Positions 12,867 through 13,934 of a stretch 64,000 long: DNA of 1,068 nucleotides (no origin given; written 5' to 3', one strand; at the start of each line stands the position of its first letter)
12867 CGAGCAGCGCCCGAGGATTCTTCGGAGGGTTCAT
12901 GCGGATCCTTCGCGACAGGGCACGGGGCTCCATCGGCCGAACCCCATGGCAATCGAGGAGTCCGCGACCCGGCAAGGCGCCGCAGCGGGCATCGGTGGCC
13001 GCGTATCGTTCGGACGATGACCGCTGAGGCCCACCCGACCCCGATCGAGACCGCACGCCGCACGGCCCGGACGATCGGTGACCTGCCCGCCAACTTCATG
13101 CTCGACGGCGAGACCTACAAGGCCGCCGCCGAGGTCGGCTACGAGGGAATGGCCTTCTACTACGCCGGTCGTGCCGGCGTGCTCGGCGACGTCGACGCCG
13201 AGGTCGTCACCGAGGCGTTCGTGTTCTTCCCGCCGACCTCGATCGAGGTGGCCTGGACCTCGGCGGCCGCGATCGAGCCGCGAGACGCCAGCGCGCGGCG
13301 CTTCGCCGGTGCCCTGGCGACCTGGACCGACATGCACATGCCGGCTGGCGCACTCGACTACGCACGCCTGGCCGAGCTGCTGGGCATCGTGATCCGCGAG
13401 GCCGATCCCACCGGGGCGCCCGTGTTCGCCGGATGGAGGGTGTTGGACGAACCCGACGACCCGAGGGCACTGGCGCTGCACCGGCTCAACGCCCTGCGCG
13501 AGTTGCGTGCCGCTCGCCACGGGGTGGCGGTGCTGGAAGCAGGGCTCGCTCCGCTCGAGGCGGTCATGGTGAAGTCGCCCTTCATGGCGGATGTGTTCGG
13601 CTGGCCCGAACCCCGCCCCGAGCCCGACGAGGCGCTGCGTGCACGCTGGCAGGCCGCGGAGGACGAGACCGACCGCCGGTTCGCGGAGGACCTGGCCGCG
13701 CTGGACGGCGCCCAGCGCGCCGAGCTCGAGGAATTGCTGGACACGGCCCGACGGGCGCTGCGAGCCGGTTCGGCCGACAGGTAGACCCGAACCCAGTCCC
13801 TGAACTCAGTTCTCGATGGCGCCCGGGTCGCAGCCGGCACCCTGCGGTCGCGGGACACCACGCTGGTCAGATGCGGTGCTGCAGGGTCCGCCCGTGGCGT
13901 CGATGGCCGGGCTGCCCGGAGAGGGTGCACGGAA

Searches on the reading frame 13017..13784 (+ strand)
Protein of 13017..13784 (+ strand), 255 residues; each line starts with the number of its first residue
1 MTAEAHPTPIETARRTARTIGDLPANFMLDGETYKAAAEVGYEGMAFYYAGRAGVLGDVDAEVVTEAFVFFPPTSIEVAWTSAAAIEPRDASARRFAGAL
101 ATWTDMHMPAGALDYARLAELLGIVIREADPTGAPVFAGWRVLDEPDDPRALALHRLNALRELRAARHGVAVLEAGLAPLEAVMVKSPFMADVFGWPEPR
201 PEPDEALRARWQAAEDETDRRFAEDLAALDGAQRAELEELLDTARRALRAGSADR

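Call 21: search_protein_families(library=pfam, proteins=[window:13017-13784:+], max_evalue=0.01)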
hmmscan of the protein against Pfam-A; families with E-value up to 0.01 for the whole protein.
window:13017-13784:+ (255 aa): 1 family
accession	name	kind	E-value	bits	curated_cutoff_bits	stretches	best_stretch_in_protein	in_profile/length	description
PF21863.2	HTH_67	-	1.1e-31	110.8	27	1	13-187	1-178/268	Helix-turn-helix family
